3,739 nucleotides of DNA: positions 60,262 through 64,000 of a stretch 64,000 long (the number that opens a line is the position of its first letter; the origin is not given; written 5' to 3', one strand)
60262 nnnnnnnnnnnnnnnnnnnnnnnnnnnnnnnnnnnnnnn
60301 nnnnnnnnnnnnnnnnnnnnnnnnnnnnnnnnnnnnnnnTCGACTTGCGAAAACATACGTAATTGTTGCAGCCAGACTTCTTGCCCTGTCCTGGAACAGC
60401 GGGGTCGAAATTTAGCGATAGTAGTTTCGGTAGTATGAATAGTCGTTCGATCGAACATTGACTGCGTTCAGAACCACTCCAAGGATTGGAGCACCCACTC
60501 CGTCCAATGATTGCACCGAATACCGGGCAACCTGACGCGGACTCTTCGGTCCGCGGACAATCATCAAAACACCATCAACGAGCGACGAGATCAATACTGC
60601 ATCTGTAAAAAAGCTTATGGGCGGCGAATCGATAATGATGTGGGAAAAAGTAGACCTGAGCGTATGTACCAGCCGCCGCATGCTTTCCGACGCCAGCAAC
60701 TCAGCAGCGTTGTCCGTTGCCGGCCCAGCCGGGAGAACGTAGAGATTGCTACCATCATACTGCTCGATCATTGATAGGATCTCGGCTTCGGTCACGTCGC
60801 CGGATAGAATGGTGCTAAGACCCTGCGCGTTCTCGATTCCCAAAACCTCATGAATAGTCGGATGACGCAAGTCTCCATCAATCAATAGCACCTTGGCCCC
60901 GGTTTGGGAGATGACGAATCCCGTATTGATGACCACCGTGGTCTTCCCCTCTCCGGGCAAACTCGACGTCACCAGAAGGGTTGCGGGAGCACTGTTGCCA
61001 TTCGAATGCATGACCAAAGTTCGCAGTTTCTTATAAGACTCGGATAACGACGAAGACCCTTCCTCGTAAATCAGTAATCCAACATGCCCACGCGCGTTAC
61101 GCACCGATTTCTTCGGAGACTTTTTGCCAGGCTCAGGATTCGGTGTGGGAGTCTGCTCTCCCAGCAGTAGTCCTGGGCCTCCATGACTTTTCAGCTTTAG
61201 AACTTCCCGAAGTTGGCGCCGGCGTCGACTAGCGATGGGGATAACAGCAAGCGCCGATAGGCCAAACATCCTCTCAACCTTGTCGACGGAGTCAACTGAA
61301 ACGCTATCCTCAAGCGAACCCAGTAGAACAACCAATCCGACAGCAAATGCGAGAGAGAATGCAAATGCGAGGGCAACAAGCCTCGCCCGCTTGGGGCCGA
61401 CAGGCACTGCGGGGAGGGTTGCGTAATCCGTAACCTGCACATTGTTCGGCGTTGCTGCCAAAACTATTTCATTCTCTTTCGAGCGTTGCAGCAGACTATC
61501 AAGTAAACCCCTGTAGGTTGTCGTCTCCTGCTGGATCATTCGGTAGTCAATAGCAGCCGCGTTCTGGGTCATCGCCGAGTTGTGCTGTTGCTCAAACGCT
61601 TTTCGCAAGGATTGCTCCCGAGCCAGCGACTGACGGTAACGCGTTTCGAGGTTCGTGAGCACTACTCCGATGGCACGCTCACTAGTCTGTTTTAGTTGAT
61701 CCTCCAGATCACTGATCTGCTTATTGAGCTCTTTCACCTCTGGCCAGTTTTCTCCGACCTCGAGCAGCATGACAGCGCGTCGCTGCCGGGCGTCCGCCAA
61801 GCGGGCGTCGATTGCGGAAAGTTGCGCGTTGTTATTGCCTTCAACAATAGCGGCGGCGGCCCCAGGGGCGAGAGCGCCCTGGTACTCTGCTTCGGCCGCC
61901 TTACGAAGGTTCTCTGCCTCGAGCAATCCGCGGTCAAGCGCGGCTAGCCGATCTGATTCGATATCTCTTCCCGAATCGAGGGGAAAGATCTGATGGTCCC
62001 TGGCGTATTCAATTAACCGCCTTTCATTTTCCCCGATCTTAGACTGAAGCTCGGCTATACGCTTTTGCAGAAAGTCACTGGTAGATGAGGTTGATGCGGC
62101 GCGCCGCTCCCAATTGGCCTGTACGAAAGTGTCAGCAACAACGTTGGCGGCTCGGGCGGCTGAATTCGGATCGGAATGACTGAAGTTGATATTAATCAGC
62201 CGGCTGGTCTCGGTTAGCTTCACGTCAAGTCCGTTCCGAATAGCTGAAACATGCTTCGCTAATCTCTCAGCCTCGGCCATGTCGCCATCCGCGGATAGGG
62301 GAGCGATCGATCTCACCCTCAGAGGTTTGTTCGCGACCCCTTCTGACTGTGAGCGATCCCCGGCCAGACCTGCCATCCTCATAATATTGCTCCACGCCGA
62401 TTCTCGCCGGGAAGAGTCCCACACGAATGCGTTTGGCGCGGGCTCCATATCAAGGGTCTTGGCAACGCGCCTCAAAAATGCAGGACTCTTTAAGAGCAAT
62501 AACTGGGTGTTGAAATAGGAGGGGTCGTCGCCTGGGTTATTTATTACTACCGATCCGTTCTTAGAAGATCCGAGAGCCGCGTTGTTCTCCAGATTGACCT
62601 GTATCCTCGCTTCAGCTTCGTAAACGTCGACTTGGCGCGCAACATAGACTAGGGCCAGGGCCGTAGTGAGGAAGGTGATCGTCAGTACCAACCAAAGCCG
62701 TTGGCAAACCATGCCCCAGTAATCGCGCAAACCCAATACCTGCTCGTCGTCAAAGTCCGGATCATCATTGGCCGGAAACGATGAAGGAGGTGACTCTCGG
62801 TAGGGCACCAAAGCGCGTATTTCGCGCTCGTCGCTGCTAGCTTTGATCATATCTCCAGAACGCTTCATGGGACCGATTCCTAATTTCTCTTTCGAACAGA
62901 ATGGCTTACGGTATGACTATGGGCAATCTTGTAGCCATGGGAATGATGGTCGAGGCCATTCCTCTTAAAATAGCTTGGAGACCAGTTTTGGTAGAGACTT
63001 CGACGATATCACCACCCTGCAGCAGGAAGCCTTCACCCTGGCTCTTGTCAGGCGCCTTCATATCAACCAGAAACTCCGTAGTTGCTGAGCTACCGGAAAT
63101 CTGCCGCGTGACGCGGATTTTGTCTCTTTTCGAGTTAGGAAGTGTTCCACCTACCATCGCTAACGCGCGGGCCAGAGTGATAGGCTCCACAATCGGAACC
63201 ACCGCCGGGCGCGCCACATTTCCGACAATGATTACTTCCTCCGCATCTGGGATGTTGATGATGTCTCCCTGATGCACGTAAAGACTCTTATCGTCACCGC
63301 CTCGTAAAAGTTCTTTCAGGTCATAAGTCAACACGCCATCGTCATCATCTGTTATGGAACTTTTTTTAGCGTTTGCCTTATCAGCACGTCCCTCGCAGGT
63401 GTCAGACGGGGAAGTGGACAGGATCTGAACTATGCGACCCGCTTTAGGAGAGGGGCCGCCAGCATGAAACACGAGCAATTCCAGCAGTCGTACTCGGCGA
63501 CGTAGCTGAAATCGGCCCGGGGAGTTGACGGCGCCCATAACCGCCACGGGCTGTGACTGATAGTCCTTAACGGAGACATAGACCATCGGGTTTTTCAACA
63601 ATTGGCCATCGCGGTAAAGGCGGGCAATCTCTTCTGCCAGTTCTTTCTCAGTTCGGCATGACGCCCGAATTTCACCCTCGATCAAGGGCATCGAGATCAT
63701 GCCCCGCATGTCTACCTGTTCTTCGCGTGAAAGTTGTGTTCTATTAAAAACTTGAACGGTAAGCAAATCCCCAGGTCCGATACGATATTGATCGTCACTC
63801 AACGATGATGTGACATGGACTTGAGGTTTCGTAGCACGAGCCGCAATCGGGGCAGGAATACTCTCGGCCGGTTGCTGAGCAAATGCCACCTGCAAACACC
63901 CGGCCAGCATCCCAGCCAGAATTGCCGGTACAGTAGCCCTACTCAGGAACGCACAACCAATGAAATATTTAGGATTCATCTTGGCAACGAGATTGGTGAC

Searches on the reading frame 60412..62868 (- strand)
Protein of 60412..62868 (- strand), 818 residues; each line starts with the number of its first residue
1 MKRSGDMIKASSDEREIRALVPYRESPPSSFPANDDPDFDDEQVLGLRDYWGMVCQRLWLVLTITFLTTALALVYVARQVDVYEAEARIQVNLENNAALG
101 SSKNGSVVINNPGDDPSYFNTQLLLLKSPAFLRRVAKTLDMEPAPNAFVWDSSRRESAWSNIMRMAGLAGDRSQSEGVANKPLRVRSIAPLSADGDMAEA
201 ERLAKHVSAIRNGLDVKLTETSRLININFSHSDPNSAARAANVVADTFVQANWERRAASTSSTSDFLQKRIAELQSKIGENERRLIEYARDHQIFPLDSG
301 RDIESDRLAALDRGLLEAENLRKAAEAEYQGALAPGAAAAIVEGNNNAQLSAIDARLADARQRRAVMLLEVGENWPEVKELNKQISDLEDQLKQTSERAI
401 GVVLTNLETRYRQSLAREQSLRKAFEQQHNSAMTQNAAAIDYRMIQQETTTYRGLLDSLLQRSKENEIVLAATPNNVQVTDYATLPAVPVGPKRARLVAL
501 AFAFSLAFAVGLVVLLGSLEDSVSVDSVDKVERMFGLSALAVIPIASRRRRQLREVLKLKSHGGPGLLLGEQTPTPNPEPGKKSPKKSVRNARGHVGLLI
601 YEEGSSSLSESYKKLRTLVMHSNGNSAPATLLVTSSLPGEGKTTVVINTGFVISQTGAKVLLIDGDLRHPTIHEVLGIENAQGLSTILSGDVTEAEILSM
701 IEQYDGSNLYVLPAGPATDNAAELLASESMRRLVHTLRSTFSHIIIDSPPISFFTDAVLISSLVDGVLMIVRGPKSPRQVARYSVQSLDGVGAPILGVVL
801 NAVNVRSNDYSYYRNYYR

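Call 69: search_protein_families(library=pfam, proteins=[window:60412-62868:-], max_evalue=0.01)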
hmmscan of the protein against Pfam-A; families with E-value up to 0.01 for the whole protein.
window:60412-62868:- (818 aa): 5 families
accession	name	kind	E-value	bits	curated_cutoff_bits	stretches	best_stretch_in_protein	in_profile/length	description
PF02706.20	Wzz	-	9.3e-11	42.3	25.5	1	47-138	5-90/91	Chain length determinant protein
PF13614.12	AAA_31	-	4.5e-10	40.2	27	1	639-762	12-140/177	AAA domain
PF13807.11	GNVR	-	1.3e-08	35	27.7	1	456-515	20-79/82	G-rich domain on putative tyrosine kinase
PF10609.15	ParA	-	9.3e-08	32.2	27.1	1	630-806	5-178/246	NUBPL iron-transfer P-loop NTPase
PF01656.29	CbiA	-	4.1e-07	30.4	25.4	1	638-763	8-54/125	CobQ/CobB/MinD/ParA nucleotide binding domain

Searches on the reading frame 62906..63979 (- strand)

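Call 69: search_protein_families(library=pfam, proteins=[window:62906-63979:-], max_evalue=0.01)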
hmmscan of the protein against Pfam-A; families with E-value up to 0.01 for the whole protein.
window:62906-63979:- (357 aa): 3 families
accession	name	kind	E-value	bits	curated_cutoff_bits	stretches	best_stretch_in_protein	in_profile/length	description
PF02563.21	Poly_export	-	4.5e-17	62.4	28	1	62-138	4-77/77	Polysaccharide biosynthesis/export protein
PF22461.2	SLBB_2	-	4.5e-15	55.9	27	1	248-328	2-79/79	SLBB domain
PF10531.15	SLBB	-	8.8e-14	51.5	27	2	251-296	4-49/55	SLBB domain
